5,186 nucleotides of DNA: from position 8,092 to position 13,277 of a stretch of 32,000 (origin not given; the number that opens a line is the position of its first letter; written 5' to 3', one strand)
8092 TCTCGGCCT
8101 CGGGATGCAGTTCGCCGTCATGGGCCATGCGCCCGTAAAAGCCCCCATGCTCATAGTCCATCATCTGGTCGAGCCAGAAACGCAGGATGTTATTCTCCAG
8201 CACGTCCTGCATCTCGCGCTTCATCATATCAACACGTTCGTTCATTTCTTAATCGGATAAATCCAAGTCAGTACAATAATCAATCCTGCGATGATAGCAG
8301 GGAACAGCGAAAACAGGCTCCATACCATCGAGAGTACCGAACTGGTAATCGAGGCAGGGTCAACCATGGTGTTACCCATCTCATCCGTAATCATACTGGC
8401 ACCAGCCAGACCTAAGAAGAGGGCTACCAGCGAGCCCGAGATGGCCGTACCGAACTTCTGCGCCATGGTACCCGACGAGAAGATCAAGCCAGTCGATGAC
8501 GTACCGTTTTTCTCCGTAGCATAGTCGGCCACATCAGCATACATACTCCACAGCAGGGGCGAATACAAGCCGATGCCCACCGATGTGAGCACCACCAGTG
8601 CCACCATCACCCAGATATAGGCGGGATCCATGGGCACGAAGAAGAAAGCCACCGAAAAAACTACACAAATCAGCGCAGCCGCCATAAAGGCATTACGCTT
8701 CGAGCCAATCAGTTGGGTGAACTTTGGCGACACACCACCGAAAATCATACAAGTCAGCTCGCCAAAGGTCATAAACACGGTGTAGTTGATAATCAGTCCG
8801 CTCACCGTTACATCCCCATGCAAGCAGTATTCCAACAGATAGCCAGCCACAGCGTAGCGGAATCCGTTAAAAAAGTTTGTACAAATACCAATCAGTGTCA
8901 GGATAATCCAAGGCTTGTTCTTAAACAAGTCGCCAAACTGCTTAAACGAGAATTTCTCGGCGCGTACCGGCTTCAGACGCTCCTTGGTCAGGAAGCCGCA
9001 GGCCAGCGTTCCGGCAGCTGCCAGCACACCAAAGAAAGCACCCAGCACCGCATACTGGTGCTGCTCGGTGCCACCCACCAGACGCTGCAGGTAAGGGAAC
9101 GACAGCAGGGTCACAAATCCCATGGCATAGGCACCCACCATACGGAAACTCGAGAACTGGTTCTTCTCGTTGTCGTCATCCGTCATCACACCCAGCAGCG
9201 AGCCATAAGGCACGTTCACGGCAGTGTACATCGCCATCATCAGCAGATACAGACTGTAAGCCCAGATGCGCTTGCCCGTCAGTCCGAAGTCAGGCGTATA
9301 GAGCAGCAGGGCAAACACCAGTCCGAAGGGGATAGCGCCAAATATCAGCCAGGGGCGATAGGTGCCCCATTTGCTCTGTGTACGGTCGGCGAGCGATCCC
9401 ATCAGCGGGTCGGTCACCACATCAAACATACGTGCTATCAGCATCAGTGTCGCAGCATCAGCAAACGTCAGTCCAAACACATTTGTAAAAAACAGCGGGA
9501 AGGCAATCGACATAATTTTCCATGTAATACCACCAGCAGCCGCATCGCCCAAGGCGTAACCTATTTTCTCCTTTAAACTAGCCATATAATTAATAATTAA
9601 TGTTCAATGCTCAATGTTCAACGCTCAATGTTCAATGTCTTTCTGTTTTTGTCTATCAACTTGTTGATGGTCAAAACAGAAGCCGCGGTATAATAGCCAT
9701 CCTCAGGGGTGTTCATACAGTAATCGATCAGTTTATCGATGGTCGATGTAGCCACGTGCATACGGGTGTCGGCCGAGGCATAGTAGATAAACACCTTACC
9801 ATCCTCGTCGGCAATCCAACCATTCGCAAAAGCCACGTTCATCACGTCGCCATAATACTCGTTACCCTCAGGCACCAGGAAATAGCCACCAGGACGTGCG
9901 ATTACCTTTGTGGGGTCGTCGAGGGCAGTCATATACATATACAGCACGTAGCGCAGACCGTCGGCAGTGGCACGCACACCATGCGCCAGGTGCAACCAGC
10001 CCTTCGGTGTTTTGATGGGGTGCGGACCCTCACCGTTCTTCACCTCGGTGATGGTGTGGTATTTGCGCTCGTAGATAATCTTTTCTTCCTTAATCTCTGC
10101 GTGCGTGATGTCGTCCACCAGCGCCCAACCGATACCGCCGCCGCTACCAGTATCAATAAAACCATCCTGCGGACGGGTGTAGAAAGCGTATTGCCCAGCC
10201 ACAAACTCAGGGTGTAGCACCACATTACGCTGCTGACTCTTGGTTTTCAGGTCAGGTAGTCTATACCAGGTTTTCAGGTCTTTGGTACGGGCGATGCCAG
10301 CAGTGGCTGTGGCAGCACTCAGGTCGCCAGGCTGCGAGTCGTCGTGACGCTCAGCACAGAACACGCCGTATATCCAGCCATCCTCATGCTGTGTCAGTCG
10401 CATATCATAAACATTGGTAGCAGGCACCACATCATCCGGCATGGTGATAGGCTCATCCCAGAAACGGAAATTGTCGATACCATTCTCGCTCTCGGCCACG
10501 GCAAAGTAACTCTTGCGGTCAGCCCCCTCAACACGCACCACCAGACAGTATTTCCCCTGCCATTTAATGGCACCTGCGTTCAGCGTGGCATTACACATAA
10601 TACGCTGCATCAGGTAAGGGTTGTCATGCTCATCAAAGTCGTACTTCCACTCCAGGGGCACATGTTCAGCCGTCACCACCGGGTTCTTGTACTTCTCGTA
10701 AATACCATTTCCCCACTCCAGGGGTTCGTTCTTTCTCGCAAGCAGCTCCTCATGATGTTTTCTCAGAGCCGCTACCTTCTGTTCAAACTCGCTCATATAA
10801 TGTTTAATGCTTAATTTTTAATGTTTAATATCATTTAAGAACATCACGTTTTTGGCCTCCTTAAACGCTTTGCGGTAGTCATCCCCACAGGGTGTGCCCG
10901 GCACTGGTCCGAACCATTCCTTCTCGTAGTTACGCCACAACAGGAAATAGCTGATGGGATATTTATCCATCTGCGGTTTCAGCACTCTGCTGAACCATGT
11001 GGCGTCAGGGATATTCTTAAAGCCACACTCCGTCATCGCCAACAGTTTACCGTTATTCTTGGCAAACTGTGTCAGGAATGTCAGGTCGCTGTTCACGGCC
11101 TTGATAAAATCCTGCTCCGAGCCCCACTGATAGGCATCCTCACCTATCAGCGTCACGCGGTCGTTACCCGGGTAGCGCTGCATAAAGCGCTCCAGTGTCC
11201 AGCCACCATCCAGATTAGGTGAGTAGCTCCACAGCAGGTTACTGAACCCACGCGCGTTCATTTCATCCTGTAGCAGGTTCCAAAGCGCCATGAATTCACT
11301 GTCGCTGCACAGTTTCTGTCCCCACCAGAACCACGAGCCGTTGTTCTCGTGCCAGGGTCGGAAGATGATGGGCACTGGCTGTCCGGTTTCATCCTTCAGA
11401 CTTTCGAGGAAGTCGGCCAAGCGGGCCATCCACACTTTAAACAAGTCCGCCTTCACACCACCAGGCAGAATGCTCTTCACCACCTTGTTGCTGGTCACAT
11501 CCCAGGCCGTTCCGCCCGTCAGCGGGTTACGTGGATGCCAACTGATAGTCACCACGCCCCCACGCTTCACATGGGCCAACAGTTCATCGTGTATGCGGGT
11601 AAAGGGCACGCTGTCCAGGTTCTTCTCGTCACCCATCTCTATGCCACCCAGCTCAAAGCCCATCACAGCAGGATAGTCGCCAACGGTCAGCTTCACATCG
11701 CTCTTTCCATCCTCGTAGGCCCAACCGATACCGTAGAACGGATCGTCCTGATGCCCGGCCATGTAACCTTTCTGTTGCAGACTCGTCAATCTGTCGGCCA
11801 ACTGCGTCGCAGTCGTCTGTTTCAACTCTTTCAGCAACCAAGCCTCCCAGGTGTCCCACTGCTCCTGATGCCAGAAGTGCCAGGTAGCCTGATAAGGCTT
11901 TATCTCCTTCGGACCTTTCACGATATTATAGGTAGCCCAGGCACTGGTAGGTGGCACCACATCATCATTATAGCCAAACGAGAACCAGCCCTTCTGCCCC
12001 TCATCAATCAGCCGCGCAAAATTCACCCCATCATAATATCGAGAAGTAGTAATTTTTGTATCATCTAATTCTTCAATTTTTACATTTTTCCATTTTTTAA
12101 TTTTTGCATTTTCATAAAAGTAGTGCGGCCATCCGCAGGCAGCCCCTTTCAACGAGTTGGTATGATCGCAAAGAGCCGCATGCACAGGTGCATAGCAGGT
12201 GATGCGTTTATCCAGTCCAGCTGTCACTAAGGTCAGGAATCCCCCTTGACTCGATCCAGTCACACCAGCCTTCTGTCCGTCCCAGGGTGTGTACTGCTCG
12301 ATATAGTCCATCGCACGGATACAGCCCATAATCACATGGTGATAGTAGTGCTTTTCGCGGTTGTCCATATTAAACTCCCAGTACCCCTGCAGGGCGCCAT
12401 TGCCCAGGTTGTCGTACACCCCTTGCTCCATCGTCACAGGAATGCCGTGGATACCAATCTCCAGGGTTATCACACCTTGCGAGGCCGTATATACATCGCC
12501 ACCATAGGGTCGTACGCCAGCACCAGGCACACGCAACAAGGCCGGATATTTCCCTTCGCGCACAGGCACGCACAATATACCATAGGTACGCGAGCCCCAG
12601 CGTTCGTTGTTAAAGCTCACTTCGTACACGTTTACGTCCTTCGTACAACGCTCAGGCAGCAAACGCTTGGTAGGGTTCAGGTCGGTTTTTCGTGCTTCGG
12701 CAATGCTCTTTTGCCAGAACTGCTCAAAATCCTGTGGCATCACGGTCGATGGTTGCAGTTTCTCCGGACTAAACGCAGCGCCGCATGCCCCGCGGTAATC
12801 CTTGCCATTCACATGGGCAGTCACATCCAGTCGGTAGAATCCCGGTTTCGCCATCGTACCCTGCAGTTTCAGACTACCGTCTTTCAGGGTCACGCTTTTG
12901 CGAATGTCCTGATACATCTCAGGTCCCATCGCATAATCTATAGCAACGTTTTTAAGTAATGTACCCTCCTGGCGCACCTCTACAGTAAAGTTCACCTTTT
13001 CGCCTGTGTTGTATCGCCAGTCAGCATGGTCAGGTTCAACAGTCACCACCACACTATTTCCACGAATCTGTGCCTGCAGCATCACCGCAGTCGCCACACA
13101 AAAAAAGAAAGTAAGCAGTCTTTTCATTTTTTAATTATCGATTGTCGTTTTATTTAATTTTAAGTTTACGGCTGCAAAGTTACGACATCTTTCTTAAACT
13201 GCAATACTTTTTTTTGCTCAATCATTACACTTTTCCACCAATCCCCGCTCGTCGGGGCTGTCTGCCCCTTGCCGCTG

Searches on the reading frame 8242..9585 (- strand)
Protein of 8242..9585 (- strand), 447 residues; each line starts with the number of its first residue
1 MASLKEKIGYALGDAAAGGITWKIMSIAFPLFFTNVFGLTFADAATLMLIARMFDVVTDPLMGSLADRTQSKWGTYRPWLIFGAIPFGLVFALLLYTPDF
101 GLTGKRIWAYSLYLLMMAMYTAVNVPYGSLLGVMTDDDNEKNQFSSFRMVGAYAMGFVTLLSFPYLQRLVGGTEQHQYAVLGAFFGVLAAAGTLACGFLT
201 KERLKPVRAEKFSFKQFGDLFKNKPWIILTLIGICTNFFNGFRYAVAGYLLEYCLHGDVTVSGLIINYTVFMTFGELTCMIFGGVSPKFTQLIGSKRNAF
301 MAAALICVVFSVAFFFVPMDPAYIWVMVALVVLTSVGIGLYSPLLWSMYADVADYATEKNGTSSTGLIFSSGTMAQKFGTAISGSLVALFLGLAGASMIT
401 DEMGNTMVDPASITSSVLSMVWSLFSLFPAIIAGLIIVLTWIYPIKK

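Call 54: search_protein_families(library=pfam, proteins=[window:8242-9585:-], max_evalue=0.00001)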
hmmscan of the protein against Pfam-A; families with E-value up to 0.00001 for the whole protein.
window:8242-9585:- (447 aa): 2 families
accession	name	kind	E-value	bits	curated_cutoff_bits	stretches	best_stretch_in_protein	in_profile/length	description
PF13347.12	MFS_2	-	1.7e-75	254.6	27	1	9-446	1-426/427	MFS/sugar transport protein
PF07690.21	MFS_1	-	3.9e-12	46.2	33.4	1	20-373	10-336/347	Major Facilitator Superfamily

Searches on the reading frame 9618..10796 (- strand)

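Call 54: search_protein_families(library=pfam, proteins=[window:9618-10796:-], max_evalue=0.00001)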
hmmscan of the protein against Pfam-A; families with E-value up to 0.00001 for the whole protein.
window:9618-10796:- (392 aa): 1 family
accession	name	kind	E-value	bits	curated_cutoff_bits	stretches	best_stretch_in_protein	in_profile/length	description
PF04041.19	Glyco_hydro_130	-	9.9e-24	84.3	26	1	87-360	57-318/320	beta-1,4-mannooligosaccharide phosphorylase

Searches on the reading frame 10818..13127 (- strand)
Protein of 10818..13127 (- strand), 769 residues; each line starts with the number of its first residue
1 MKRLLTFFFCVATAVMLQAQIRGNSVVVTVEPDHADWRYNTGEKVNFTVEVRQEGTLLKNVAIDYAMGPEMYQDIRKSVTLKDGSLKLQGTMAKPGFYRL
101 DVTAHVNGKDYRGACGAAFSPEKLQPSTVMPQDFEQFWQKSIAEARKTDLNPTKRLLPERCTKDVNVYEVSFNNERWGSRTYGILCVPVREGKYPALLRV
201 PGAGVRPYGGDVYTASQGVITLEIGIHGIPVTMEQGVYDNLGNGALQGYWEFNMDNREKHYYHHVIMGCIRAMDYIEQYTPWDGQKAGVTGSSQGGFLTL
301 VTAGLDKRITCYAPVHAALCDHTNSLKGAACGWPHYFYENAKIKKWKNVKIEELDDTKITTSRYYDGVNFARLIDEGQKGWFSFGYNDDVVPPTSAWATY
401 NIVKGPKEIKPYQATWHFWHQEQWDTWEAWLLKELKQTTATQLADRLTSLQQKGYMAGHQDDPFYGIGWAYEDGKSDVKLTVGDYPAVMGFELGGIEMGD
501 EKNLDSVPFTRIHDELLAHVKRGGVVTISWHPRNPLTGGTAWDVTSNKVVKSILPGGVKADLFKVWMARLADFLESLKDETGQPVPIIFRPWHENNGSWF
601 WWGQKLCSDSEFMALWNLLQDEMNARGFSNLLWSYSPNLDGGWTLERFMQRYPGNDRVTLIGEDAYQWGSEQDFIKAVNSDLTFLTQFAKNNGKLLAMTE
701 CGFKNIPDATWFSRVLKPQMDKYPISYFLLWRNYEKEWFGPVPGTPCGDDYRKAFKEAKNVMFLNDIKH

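Call 54: search_protein_families(library=pfam, proteins=[window:10818-13127:-], max_evalue=0.00001)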
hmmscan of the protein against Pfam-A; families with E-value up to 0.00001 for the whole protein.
window:10818-13127:- (769 aa): 2 families
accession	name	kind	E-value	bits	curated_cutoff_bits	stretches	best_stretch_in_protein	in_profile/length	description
PF02156.21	Glyco_hydro_26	-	2.2e-38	132.8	20.2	1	437-739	6-290/311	Glycosyl hydrolase family 26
PF05448.18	AXE1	-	1.1e-31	110.3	21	1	125-417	15-303/321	Acetyl xylan esterase (AXE1)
